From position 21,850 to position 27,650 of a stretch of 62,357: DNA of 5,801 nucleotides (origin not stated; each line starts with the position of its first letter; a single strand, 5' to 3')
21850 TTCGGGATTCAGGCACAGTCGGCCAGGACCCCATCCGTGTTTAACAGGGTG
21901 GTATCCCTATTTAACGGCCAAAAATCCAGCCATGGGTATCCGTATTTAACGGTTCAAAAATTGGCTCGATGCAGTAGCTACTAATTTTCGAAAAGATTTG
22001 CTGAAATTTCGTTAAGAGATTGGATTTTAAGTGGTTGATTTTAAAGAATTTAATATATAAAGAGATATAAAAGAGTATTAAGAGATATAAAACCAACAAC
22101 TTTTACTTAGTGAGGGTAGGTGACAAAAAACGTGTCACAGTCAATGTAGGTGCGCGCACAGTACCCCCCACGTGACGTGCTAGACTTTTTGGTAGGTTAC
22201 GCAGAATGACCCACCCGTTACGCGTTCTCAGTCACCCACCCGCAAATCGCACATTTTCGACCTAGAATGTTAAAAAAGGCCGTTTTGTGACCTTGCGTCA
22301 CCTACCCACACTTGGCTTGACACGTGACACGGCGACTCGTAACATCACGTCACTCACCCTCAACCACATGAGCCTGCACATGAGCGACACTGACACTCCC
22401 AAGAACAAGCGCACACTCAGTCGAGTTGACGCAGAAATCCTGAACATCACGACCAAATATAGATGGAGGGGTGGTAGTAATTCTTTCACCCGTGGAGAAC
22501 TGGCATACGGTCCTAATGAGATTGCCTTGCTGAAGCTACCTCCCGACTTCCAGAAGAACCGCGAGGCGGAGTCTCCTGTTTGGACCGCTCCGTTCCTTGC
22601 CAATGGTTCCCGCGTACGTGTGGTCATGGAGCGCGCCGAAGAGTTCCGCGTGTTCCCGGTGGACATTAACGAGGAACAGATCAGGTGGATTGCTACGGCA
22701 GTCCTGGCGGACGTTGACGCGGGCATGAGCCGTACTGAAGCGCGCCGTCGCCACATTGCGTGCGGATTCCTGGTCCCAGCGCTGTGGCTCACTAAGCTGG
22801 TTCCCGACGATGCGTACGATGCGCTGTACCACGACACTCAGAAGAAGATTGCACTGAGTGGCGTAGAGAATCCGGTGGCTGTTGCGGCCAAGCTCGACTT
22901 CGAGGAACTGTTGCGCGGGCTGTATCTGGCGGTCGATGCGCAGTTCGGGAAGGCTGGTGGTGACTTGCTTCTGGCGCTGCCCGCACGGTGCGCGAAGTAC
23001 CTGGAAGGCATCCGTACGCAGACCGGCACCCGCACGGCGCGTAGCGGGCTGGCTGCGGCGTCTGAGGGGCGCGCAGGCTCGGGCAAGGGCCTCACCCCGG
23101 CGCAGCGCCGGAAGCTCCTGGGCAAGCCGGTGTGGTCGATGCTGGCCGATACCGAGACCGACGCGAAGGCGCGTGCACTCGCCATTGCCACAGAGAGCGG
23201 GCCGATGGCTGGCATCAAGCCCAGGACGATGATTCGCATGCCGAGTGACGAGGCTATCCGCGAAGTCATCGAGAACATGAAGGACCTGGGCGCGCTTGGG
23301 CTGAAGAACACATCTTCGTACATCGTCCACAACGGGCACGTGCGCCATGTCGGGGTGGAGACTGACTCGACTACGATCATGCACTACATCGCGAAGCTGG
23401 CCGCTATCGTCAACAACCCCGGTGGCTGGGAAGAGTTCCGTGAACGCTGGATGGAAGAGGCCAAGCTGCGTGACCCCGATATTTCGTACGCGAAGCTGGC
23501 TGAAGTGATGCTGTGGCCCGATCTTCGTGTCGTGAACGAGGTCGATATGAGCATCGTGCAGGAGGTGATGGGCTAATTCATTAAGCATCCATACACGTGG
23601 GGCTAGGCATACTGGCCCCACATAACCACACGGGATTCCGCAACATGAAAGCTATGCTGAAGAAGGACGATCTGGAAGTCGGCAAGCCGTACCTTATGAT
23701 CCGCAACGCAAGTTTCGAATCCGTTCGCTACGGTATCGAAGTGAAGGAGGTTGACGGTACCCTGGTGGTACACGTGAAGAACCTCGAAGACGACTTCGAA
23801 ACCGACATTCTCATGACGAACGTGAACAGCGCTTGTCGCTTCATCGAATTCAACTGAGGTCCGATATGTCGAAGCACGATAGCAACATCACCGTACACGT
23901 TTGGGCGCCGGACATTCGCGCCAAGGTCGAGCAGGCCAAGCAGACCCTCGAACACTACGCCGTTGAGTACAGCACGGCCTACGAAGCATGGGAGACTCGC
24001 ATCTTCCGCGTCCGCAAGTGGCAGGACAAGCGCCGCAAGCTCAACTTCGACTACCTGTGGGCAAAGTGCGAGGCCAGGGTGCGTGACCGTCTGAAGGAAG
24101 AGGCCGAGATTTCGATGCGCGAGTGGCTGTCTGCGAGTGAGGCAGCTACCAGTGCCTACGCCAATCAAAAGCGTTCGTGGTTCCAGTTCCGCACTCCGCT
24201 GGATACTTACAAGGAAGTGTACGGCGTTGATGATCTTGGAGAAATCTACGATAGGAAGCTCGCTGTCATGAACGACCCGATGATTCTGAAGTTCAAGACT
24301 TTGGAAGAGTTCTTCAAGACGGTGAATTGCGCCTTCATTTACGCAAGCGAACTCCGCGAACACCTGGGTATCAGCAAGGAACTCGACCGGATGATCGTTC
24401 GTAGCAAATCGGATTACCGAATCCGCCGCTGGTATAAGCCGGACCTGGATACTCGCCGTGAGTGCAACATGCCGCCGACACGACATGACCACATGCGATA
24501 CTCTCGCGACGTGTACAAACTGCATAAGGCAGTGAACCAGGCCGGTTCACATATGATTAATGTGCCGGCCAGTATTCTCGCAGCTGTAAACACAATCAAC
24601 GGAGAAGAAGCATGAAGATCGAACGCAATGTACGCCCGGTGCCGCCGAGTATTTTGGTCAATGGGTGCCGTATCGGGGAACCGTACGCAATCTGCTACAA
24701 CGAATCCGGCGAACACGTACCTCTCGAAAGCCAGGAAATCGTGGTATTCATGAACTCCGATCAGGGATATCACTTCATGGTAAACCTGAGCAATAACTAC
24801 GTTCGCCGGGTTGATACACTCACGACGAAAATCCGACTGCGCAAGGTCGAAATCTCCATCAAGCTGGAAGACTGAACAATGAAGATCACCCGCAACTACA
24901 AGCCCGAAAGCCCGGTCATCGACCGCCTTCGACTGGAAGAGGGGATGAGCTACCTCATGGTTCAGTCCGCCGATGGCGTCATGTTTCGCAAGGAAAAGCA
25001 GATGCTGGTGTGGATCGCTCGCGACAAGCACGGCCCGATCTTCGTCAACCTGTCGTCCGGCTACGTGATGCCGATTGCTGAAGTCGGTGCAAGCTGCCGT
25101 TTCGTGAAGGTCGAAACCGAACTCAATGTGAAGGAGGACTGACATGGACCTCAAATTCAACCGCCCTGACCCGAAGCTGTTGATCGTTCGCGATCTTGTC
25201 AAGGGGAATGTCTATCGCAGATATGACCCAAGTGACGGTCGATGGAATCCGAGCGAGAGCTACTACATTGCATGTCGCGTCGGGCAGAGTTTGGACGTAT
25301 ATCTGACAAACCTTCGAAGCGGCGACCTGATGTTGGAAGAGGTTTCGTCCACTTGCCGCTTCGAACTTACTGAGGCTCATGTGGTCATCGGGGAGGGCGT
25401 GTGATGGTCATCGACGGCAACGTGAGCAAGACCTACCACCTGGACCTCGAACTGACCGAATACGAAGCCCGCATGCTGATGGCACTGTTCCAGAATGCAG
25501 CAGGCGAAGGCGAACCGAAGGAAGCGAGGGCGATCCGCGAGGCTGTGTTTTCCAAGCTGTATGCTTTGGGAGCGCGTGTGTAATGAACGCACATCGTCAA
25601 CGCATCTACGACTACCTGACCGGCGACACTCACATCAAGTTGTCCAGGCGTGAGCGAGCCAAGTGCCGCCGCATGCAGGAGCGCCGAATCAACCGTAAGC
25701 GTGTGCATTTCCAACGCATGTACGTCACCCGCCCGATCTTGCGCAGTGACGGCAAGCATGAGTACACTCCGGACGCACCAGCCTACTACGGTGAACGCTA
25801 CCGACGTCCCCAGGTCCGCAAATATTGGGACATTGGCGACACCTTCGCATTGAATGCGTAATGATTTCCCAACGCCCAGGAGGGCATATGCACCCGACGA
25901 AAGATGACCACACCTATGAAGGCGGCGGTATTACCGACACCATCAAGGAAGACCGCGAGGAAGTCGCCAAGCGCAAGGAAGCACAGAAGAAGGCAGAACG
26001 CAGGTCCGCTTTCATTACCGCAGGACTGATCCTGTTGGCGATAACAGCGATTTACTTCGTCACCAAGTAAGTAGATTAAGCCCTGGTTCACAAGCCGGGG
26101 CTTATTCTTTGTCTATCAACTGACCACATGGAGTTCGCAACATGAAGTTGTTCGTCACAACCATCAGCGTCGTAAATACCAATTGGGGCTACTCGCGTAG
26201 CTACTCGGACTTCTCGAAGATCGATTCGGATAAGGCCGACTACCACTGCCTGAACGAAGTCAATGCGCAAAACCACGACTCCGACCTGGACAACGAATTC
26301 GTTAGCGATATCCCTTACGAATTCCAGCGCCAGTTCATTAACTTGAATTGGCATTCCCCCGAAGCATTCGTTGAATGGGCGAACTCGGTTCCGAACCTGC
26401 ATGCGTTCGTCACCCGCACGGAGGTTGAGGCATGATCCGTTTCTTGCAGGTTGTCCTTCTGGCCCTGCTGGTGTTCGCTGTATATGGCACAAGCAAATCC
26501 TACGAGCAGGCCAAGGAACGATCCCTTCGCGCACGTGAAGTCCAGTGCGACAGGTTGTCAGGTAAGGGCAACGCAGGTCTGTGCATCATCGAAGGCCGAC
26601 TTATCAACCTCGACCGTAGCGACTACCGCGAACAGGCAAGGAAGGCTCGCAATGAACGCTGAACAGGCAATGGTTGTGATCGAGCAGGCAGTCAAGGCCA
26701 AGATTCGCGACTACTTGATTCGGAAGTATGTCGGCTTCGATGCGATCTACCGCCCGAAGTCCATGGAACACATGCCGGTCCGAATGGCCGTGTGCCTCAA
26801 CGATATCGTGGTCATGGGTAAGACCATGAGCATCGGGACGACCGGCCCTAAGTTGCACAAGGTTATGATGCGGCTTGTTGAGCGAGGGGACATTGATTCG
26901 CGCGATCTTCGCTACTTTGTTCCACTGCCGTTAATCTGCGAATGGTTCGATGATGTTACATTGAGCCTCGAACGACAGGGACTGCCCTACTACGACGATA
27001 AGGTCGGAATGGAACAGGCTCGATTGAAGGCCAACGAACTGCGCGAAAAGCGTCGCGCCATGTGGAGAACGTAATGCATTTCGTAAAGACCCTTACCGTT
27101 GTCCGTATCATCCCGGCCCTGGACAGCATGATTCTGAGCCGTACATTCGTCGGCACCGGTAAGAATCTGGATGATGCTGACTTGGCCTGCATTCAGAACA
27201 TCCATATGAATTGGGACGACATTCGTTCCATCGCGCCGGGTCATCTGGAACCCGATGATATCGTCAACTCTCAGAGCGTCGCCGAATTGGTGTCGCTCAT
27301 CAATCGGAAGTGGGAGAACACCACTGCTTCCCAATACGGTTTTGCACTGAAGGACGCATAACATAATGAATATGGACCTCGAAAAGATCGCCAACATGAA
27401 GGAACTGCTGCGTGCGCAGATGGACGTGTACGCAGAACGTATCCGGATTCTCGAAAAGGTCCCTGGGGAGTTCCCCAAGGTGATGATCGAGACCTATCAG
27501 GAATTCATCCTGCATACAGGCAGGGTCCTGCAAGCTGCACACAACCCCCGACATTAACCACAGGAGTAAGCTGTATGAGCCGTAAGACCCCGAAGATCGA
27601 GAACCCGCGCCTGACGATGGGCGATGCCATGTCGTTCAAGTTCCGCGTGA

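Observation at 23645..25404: Tandem array of four diverged paralogous small early proteins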

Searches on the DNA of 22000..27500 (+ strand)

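Call 4: search_dna_similar(query=window:22000-27500:+, collection=phages, mode=near, max_rows=20)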
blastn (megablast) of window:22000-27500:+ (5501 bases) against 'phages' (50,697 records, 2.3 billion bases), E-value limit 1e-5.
Records with a match: 12; places in all: 12; records where one place covers at least 80% of the query: 2.
Best place of each record, by identity: 90-95% 5; 80-90% 7.
By first word of the organism name: Stenotrophomonas 12.
By host as written in the record: Stenotrophomonas maltophilia 9; Stenotrophomonas maltophilia 824 2; Stenotrophomonas maltophilia SRM01 1.
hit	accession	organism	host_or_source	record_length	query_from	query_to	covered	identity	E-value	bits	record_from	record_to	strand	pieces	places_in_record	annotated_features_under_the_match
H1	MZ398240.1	Stenotrophomonas phage BUCT627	Stenotrophomonas maltophilia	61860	1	5501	87%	91.9%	0e+0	6690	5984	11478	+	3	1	hypothetical protein (x14)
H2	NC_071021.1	Stenotrophomonas phage BUCT627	Stenotrophomonas maltophilia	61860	1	5501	87%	91.9%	0e+0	6690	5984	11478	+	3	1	hypothetical protein (x14)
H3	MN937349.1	Stenotrophomonas phage vB_SmaS_BUCT548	Stenotrophomonas maltophilia 824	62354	1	5501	79%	91.0%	0e+0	5865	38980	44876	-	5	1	hypothetical protein (x16)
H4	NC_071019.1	Stenotrophomonas phage vB_SmaS_BUCT548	Stenotrophomonas maltophilia 824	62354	1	5501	79%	91.0%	0e+0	5865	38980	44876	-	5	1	hypothetical protein (x16)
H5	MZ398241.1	Stenotrophomonas phage BUCT626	Stenotrophomonas maltophilia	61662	1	5501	58%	88.3%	0e+0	3771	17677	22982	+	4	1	hypothetical protein (x13)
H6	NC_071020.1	Stenotrophomonas phage BUCT626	Stenotrophomonas maltophilia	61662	1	5501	58%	88.3%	0e+0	3771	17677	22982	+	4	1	hypothetical protein (x13)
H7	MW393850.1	Stenotrophomonas phage Salva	Stenotrophomonas maltophilia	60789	3585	4128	10%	81.3%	1e-118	435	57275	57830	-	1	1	hypothetical protein (x3) | terminator | ribosome_binding_site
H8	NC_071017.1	Stenotrophomonas phage Salva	Stenotrophomonas maltophilia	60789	3585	4128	10%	81.3%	1e-118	435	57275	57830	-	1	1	hypothetical protein (x3) | terminator | ribosome_binding_site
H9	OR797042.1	Stenotrophomonas phage vB_SmaS_Bhz55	Stenotrophomonas maltophilia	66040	3585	4128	4%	86.9%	5e-33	223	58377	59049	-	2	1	hypothetical protein (x3) | terminator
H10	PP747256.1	Stenotrophomonas phage cm3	Stenotrophomonas maltophilia SRM01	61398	3602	4121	3%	87.7%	4e-19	181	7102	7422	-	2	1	hypothetical protein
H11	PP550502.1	Stenotrophomonas phage CM2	Stenotrophomonas maltophilia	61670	3602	3708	2%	84.1%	4e-19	104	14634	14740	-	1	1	hypothetical protein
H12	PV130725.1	Stenotrophomonas phage Yut1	Stenotrophomonas maltophilia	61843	4075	4121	1%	93.6%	4e-9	71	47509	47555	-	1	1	hypothetical protein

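Call 6: get_annotated_region(hit=H1, flank=3000)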
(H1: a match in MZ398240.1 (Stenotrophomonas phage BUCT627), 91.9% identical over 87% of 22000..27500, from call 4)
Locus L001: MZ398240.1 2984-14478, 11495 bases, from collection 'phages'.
description: Stenotrophomonas phage BUCT627, complete genome.
organism: Stenotrophomonas phage BUCT627 (NCBI taxid 2860377)
taxonomy: Viruses; Duplodnaviria; Heunggongvirae; Uroviricota; Caudoviricetes; Beaumontvirinae; Bixiavirus; Bixiavirus BUCT627
host: Stenotrophomonas maltophilia; source: -; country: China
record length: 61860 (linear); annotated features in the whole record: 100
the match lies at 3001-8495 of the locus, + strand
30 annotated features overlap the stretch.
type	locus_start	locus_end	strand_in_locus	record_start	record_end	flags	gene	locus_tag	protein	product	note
CDS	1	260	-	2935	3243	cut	-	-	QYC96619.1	hypothetical protein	-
CDS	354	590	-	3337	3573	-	-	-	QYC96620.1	hypothetical protein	-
CDS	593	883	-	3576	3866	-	-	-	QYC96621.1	hypothetical protein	-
CDS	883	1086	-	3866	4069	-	-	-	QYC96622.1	hypothetical protein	-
CDS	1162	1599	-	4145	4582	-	-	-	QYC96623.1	hypothetical protein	-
CDS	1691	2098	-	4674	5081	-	-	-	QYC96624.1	hypothetical protein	-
CDS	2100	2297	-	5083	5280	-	-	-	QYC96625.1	hypothetical protein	-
CDS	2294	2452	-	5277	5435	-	-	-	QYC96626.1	hypothetical protein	-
CDS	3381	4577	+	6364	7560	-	-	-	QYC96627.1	hypothetical protein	-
CDS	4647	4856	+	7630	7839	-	-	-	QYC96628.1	hypothetical protein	-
CDS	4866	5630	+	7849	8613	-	-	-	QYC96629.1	hypothetical protein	-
CDS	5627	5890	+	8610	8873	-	-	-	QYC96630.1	hypothetical protein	-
CDS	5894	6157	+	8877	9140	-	-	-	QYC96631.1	hypothetical protein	-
CDS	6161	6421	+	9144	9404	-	-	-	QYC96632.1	hypothetical protein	-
CDS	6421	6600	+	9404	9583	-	-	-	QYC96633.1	hypothetical protein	-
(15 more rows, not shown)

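Call 9: get_annotated_region(hit=H3, flank=1500)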
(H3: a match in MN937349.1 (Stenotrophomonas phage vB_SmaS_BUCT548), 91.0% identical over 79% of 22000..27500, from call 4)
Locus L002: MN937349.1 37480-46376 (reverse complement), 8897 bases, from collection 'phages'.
description: Stenotrophomonas phage vB_SmaS_BUCT548, complete genome.
organism: Stenotrophomonas phage vB_SmaS_BUCT548 (NCBI taxid 2712941)
taxonomy: Viruses; Duplodnaviria; Heunggongvirae; Uroviricota; Caudoviricetes; Beaumontvirinae; Bixiavirus; Bixiavirus BUCT548
host: Stenotrophomonas maltophilia 824; source: -; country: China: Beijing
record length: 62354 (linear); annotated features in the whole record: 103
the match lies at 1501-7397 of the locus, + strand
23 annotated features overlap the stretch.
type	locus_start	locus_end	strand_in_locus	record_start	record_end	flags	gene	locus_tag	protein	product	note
CDS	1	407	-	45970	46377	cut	-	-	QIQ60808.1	hypothetical protein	-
CDS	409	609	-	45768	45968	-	-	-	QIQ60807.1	hypothetical protein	-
CDS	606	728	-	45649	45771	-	-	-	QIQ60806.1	hypothetical protein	-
CDS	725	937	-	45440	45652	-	-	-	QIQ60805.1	hypothetical protein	-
CDS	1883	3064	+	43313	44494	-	-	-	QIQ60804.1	hypothetical protein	-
CDS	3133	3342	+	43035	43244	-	-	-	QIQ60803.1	hypothetical protein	-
CDS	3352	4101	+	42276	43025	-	-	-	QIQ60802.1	hypothetical protein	-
CDS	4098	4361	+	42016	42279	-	-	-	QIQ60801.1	hypothetical protein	-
CDS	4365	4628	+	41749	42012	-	-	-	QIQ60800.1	hypothetical protein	-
CDS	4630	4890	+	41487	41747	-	-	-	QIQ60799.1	hypothetical protein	-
CDS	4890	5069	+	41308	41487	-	-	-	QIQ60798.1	hypothetical protein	-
CDS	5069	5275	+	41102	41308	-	-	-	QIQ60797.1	hypothetical protein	-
CDS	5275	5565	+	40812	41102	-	-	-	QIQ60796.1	hypothetical protein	-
CDS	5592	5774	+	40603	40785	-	-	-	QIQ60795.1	hypothetical protein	-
CDS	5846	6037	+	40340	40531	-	-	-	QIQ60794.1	hypothetical protein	-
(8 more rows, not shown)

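Call 10: get_annotated_region(hit=H5, flank=1500)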
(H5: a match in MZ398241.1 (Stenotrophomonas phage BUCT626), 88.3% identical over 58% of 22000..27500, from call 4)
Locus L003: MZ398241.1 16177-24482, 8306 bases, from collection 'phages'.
description: Stenotrophomonas phage BUCT626, complete genome.
organism: Stenotrophomonas phage BUCT626 (NCBI taxid 2860376)
taxonomy: Viruses; Duplodnaviria; Heunggongvirae; Uroviricota; Caudoviricetes; Beaumontvirinae; Bixiavirus; Bixiavirus BUCT626
host: Stenotrophomonas maltophilia; source: -; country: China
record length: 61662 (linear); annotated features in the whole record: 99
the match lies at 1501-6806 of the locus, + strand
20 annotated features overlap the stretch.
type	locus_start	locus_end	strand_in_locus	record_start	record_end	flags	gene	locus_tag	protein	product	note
CDS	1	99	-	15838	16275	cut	-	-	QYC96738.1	hypothetical protein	-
CDS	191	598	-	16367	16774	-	-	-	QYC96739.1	hypothetical protein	-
CDS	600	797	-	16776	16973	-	-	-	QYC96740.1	hypothetical protein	-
CDS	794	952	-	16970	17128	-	-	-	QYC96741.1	hypothetical protein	-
CDS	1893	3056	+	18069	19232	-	-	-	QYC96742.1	hypothetical protein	-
CDS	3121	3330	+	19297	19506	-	-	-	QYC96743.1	hypothetical protein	-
CDS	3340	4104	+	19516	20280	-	-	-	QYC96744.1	hypothetical protein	-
CDS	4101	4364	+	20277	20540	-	-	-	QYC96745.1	hypothetical protein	-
CDS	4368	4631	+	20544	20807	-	-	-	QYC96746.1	hypothetical protein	-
CDS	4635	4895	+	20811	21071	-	-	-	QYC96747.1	hypothetical protein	-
CDS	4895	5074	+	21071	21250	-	-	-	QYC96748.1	hypothetical protein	-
CDS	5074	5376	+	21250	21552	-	-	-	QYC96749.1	hypothetical protein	-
CDS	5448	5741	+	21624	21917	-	-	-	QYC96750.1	hypothetical protein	-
CDS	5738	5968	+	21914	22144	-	-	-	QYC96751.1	hypothetical protein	-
CDS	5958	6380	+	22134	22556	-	-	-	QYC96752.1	hypothetical protein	-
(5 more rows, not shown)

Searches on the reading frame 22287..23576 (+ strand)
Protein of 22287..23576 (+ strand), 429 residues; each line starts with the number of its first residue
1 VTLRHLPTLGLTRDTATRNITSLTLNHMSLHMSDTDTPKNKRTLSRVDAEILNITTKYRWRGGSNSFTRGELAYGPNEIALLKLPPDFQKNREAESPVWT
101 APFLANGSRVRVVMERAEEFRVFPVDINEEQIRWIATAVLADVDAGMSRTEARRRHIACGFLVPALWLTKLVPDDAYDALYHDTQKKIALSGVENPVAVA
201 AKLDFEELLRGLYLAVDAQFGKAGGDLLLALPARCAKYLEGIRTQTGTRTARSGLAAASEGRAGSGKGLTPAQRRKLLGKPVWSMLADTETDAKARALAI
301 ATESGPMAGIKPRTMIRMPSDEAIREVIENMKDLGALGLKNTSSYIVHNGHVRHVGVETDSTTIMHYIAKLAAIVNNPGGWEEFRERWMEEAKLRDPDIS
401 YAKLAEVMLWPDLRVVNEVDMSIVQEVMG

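Call 7: search_protein_families(library=phrogs, proteins=[window:22287-23576:+], max_evalue=1)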
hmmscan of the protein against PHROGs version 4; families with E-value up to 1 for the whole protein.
window:22287-23576:+ (429 aa): 0 families

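Call 8: search_protein_families(library=pfam, proteins=[window:22287-23576:+], max_evalue=1)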
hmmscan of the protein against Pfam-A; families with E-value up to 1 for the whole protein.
window:22287-23576:+ (429 aa): 2 families
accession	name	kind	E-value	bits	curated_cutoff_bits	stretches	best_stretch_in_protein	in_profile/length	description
PF07219.19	HemY_N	-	0.17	12.4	31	1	227-287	39-98/107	HemY protein N-terminus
PF19498.4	DUF6033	-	0.3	11.4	25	1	288-372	29-114/205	Protein of unknown function (DUF6033)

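Call 53: search_protein_families(library=padloc, proteins=[window:22287-23576:+], max_evalue=1)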
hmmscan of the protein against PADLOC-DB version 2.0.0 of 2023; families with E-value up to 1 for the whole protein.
window:22287-23576:+ (429 aa): 0 families

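Call 54: search_protein_families(library=ncbifam, proteins=[window:22287-23576:+], max_evalue=1)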
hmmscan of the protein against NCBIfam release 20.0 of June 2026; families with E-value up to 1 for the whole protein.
window:22287-23576:+ (429 aa): 2 families
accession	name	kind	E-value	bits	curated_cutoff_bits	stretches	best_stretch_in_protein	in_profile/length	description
NF004346.0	PRK05728.1-2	equivalog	0.12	12.8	234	1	285-340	79-135/141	DNA polymerase III subunit chi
NF038403.1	perm_prefix_1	domain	0.24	11.2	30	0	142-155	30-43/59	permease prefix domain 1-containing protein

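Call 61: search_dna_similar(query=window:22287-23576:+, collection=phages, mode=protein, max_evalue=0.01, max_rows=40)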
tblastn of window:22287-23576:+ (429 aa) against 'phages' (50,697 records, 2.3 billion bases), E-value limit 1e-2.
Records with a match: 12; places in all: 12; records where one place covers at least 80% of the query: 4.
Best place of each record, by identity: >=99% 2; <60% 10.
By first word of the organism name: Stenotrophomonas 12.
By host as written in the record: Stenotrophomonas maltophilia 9; Stenotrophomonas maltophilia 824 2; Stenotrophomonas maltophilia SRM01 1.
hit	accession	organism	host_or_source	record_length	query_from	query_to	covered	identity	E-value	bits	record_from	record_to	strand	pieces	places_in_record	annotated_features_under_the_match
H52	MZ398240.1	Stenotrophomonas phage BUCT627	Stenotrophomonas maltophilia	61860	1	429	100%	99.3%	0e+0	872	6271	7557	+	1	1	hypothetical protein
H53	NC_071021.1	Stenotrophomonas phage BUCT627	Stenotrophomonas maltophilia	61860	1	429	100%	99.3%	0e+0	872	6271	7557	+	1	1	hypothetical protein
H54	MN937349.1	Stenotrophomonas phage vB_SmaS_BUCT548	Stenotrophomonas maltophilia 824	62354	32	429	93%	53.3%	9e-124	401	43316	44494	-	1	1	hypothetical protein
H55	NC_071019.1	Stenotrophomonas phage vB_SmaS_BUCT548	Stenotrophomonas maltophilia 824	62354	32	429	93%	53.3%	9e-124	401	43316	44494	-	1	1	hypothetical protein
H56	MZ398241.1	Stenotrophomonas phage BUCT626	Stenotrophomonas maltophilia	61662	21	282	61%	36.8%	2e-35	145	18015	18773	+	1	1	hypothetical protein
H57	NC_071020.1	Stenotrophomonas phage BUCT626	Stenotrophomonas maltophilia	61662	21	282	61%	36.8%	2e-35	145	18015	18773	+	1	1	hypothetical protein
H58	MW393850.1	Stenotrophomonas phage Salva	Stenotrophomonas maltophilia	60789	64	125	14%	38.5%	1e-3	47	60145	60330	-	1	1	hypothetical protein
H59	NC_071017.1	Stenotrophomonas phage Salva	Stenotrophomonas maltophilia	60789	64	125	14%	38.5%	1e-3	47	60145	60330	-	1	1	hypothetical protein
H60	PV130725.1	Stenotrophomonas phage Yut1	Stenotrophomonas maltophilia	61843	64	125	14%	38.5%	1e-3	47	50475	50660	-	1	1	hypothetical protein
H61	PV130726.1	Stenotrophomonas phage Yut4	Stenotrophomonas maltophilia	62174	64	125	14%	38.5%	1e-3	47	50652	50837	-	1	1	hypothetical protein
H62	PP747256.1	Stenotrophomonas phage cm3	Stenotrophomonas maltophilia SRM01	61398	67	125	14%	40.3%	1e-3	47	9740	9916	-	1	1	hypothetical protein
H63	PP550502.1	Stenotrophomonas phage CM2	Stenotrophomonas maltophilia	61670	64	125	14%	36.9%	4e-3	46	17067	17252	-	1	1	hypothetical protein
